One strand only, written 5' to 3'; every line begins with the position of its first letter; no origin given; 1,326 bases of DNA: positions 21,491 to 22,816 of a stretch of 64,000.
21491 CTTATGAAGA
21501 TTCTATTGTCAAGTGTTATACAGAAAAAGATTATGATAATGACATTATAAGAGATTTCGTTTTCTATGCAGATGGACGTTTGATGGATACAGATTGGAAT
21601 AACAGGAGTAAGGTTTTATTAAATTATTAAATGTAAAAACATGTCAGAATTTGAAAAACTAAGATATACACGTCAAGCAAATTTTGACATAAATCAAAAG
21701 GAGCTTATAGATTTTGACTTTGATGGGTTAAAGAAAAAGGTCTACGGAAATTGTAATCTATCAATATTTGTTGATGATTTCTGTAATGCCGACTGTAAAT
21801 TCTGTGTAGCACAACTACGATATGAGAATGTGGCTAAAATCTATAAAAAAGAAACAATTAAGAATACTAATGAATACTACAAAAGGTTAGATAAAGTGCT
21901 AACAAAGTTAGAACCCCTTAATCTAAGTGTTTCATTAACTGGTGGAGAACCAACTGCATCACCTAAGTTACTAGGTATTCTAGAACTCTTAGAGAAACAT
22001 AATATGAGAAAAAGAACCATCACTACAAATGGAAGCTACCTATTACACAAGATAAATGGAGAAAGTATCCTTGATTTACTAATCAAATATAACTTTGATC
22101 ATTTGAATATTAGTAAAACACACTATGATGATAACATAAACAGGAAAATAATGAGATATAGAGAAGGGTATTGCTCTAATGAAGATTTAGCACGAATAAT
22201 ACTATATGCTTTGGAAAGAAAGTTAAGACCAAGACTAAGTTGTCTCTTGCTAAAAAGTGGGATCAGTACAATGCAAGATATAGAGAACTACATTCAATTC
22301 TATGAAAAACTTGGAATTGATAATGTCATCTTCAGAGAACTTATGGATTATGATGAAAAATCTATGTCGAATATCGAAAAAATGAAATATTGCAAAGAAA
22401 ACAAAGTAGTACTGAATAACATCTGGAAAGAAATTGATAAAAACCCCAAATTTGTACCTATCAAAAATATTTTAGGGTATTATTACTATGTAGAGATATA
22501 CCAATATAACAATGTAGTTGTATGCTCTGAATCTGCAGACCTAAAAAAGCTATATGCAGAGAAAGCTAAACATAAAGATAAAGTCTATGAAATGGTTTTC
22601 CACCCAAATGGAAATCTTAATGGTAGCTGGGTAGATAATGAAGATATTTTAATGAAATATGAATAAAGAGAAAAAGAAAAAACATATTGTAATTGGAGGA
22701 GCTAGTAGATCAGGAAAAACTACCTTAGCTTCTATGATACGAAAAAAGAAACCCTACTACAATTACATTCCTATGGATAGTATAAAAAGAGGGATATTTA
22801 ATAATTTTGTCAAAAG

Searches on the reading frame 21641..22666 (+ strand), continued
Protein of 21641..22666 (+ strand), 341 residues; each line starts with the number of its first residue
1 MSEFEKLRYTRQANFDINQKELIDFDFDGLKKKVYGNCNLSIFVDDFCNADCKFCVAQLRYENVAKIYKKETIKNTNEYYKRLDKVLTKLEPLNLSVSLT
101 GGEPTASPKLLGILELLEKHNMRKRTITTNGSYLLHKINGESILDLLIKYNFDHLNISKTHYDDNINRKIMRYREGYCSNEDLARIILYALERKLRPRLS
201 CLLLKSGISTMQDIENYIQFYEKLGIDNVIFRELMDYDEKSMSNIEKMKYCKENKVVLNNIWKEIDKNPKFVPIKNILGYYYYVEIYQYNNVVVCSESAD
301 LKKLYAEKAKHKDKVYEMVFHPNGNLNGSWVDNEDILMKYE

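Call 80: search_protein_families(library=pfam, proteins=[L030:5304-6188:+, L041:5369-6271:+, L043:7020-7907:+, L013:10104-10955:+, L013:9595-10071:+, L013:10948-11748:+, L009:5780-6370:+], max_evalue=0.001)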
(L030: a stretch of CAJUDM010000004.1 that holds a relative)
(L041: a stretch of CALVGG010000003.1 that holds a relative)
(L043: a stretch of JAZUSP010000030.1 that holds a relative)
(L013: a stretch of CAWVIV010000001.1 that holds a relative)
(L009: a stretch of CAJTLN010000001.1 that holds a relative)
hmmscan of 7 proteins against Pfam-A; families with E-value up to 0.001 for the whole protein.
L030:5304-6188:+ (294 aa): 2 families
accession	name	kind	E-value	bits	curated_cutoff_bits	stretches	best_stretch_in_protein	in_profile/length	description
PF00293.34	NUDIX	-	2.7e-18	66.7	21.1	1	62-156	15-114/134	NUDIX domain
PF21906.2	NrtR_WHD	-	3e-17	63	27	1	231-286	2-59/61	NrtR DNA-binding winged helix domain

L041:5369-6271:+ (300 aa): 3 families
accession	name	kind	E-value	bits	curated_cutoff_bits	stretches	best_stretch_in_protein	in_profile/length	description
PF21906.2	NrtR_WHD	-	8.2e-19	68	27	1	225-282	1-60/61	NrtR DNA-binding winged helix domain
PF00293.34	NUDIX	-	1.9e-18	67.2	21.1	1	44-140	16-116/134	NUDIX domain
PF19368.5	AraR_C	-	1.2e-08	35.5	23.8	1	225-289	5-72/82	AraR C-terminal winged HTH domain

L043:7020-7907:+ (295 aa): 3 families
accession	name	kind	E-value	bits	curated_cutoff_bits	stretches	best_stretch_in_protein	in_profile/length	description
PF21906.2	NrtR_WHD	-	3.9e-20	72.2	27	1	225-282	1-60/61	NrtR DNA-binding winged helix domain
PF00293.34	NUDIX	-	2.3e-19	70.2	21.1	1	44-140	16-116/134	NUDIX domain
PF19368.5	AraR_C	-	7.9e-08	32.9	23.8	1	225-289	5-72/82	AraR C-terminal winged HTH domain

L013:10104-10955:+ (283 aa): 3 families
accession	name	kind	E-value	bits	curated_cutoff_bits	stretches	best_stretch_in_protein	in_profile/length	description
PF21906.2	NrtR_WHD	-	1.2e-15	57.9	27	1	220-277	1-60/61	NrtR DNA-binding winged helix domain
PF00293.34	NUDIX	-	2.6e-13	50.6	21.1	1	54-152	16-118/134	NUDIX domain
PF19368.5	AraR_C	-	5.2e-07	30.3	23.8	1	216-279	1-67/82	AraR C-terminal winged HTH domain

L013:9595-10071:+ (158 aa): 1 family
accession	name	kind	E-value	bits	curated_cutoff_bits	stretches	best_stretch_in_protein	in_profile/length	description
PF02464.23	CinA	-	1.5e-26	93.3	23.5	1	6-155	7-153/155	Competence-damaged protein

L013:10948-11748:+ (266 aa): 2 families
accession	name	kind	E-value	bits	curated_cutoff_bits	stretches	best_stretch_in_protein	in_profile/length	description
PF20143.4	NAD_kinase_C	-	6.1e-16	58.7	23.7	1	123-229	2-103/126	ATP-NAD kinase C-terminal domain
PF01513.26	NAD_kinase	-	2.2e-06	28.4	25.5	1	27-96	60-128/130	ATP-NAD kinase N-terminal domain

L009:5780-6370:+ (196 aa): 1 family
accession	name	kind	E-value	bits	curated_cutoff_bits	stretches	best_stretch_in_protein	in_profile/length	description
PF01467.32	CTP_transf_like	-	1.4e-24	87.2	21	1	5-166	1-132/133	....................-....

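Call 90: search_protein_families(library=pfam, proteins=[L007:4459-5058:+, L007:9588-10433:+, L007:10892-11428:+, L009:4573-5649:+, L009:9596-10639:+, L041:2366-3142:+, L041:3152-4630:+, L043:11970-13685:+, L011:9581-10234:+], max_evalue=0.001)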
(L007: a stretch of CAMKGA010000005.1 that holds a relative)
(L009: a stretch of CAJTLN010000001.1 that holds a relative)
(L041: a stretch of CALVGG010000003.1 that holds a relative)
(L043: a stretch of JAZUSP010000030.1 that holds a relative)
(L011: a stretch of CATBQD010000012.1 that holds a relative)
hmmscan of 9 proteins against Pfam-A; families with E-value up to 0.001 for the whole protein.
L007:4459-5058:+ (199 aa): 1 family
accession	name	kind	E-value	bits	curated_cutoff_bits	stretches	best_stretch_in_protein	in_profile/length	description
PF00293.34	NUDIX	-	1.4e-11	45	21.1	1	64-173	6-119/134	NUDIX domain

L007:9588-10433:+ (281 aa): 1 family
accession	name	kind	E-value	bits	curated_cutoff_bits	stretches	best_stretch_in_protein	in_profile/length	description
PF03747.19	ADP_ribosyl_GH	-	3e-32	112.9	26.2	1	1-248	3-281/287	ADP-ribosylglycohydrolase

L007:10892-11428:+ (178 aa): 1 family
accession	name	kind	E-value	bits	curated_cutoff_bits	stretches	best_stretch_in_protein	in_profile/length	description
PF18907.5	DUF5662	-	1.5e-32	112.8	27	1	8-151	5-154/156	Family of unknown function (DUF5662)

L009:4573-5649:+ (358 aa): 5 families
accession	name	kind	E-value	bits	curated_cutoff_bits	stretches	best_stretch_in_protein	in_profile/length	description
PF13793.12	Pribosyltran_N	-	2.6e-16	60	25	1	5-139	2-117/117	N-terminal domain of ribose phosphate pyrophosphokinase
PF00156.33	Pribosyltran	-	4.1e-16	59.1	26.3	1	170-276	17-124/158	Phosphoribosyl transferase domain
PF14572.12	Pribosyl_synth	-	4.8e-09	36.9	27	1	233-313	77-152/184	Phosphoribosyl synthetase-associated domain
PF24390.1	PRTase-CE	-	0.00018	22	27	1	233-321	99-182/253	PRTase-CE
PF14681.12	UPRTase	-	0.00018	21.5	27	1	235-276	116-159/206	Uracil phosphoribosyltransferase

L009:9596-10639:+ (347 aa): 2 families
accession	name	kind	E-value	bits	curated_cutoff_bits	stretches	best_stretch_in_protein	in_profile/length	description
PF04055.27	Radical_SAM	-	1.4e-13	51.8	29.5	1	159-298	2-150/166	Radical SAM superfamily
PF00919.26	UPF0004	-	5.8e-05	23.5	27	1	50-105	29-86/98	Uncharacterized protein family UPF0004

L041:2366-3142:+ (258 aa): 1 family
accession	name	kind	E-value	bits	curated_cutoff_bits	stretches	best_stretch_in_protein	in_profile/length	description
PF13793.12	Pribosyltran_N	-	0.00036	20.8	25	1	37-92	59-114/117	N-terminal domain of ribose phosphate pyrophosphokinase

L041:3152-4630:+ (492 aa): 2 families
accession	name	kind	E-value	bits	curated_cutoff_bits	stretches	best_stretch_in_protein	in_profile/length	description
PF04095.22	NAPRTase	-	3.4e-23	83.1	20.8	1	183-437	3-223/239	Nicotinate phosphoribosyltransferase (NAPRTase) family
PF18127.6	NAMPT_N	-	7.7e-10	39.4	25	1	6-59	3-54/98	Nicotinamide phosphoribosyltransferase, N-terminal domain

L043:11970-13685:+ (571 aa): 0 families

L011:9581-10234:+ (217 aa): 1 family
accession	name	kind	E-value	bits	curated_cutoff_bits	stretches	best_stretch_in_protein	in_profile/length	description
PF01725.21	Ham1p_like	-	8.8e-56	189.2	22.5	1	27-210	1-185/186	Ham1 family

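Call 94: search_protein_families(library=pfam, proteins=[L138:13022-13369:+, L001:9390-10868:+, L004:6574-7029:+, L058:9022-10527:+], max_evalue=0.01)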
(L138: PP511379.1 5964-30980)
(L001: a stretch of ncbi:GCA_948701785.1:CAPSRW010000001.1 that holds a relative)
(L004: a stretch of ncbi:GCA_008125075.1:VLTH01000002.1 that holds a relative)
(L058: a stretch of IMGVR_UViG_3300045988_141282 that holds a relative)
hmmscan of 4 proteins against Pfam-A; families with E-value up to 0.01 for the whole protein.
L138:13022-13369:+ (115 aa): 5 families
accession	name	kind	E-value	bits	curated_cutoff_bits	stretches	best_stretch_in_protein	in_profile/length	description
PF00583.31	Acetyltransf_1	-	7.2e-12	46.1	20.7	1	37-77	59-102/116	Acetyltransferase (GNAT) family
PF13508.13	Acetyltransf_7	-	5e-09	36.8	27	1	33-76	23-67/84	Acetyltransferase (GNAT) domain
PF13673.13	Acetyltransf_10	-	4.2e-07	30.4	23.6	1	23-72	38-86/128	Acetyltransferase (GNAT) domain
PF13880.12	Acetyltransf_13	-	3.5e-05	24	22.8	1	40-64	7-31/69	ESCO1/2 acetyl-transferase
PF14542.12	Acetyltransf_CG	-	0.00032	21.2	30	1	36-74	23-61/80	GCN5-related N-acetyl-transferase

L001:9390-10868:+ (492 aa): 0 families

L004:6574-7029:+ (151 aa): 1 family
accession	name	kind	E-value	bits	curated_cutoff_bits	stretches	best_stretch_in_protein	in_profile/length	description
PF13489.12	Methyltransf_23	-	0.0064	16.7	27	1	49-129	85-162/164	Methyltransferase domain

L058:9022-10527:+ (501 aa): 2 families
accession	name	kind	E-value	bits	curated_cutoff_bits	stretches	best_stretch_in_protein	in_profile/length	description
PF19263.5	DUF5906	-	3.2e-07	31.4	27.6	1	241-354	1-114/114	Family of unknown function (DUF5906)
PF05272.17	VapE-like_dom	-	0.0049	16.8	25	0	232-363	47-170/217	Virulence-associated protein E-like domain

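Call 97: search_protein_families(library=pfam, alignment_id=A6, max_evalue=0.00001)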
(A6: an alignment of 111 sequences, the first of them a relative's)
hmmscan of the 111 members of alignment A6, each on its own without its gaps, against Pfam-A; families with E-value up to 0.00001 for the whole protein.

A. member 1, L063:572-1570:+ (332 aa): 2 families
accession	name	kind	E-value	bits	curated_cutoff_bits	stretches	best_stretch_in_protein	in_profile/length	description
PF19898.4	DUF6371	-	6.1e-41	140.1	27.7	1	117-277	1-150/150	Domain of unknown function (DUF6371)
PF21957.2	Zn_ribbon_16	-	2e-17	63.3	27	1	12-69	2-57/65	Zinc beta-ribbon finger, putative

B. families by the number of members that match (of 111 scanned): 51 families (the first 25 are shown)
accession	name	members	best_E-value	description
PF03796.21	DnaB_C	2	6.3e-88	DnaB-like helicase C terminal domain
PF04851.21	ResIII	2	1.1e-15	Type III restriction enzyme, res subunit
PF00271.37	Helicase_C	2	1.9e-15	Helicase conserved C-terminal domain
PF13489.12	Methyltransf_23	2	2.4e-07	Methyltransferase domain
PF19898.4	DUF6371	1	6.1e-41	Domain of unknown function (DUF6371)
PF14239.11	RRXRR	1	5.7e-38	RRXRR protein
PF00437.27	T2SSE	1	9.9e-36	Type II/IV secretion system protein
PF11380.13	Stealth_CR2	1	1.2e-34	Stealth protein CR2, conserved region 2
PF01121.26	CoaE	1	2.1e-34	Dephospho-CoA kinase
PF24308.1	DUF7487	1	1.7e-32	Family of unknown function (DUF7487)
PF18907.5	DUF5662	1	1.8e-32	Family of unknown function (DUF5662)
PF04095.22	NAPRTase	1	5.4e-31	Nicotinate phosphoribosyltransferase (NAPRTase) family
PF04446.17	Thg1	1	7.2e-31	tRNAHis guanylyltransferase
PF01743.26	PolyA_pol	1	5.7e-29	Poly A polymerase head domain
PF00145.23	DNA_methylase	1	1.5e-28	C-5 cytosine-specific DNA methylase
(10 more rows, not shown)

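Call 100: search_solved_structures(query=A2, max_evalue=1e-8, show_alignments=1)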
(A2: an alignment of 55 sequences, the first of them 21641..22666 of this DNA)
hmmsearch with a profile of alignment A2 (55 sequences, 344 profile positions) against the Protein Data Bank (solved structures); distinct sequences matched with E-value up to 1e-8: 2.
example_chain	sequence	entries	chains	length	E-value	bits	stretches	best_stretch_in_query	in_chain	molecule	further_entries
2fb2_A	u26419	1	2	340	1.2e-11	47.3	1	41-251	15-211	Molybdenum cofactor biosynthesis protein A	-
1tv7_A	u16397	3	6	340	2.1e-11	46.5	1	42-251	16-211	Molybdenum cofactor biosynthesis protein A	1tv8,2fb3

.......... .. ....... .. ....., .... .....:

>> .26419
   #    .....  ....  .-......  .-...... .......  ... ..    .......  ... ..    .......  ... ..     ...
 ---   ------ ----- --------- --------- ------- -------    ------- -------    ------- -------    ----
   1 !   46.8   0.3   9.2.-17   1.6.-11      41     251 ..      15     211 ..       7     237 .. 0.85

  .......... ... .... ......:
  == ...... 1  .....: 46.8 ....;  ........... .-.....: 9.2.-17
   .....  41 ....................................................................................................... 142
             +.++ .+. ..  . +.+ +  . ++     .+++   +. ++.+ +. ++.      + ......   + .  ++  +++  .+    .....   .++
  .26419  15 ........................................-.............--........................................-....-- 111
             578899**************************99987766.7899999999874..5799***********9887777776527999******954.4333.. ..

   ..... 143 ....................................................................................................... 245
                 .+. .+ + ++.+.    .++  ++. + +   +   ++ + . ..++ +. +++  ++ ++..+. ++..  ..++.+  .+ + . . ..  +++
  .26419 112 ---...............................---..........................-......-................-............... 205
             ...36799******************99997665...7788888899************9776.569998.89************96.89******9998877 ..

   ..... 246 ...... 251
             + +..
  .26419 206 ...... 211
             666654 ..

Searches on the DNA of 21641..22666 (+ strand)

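Call 79: search_rna_families(sources=[L007, L009, L013, L023, L030, L035, L041, L112], threshold=gathering)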
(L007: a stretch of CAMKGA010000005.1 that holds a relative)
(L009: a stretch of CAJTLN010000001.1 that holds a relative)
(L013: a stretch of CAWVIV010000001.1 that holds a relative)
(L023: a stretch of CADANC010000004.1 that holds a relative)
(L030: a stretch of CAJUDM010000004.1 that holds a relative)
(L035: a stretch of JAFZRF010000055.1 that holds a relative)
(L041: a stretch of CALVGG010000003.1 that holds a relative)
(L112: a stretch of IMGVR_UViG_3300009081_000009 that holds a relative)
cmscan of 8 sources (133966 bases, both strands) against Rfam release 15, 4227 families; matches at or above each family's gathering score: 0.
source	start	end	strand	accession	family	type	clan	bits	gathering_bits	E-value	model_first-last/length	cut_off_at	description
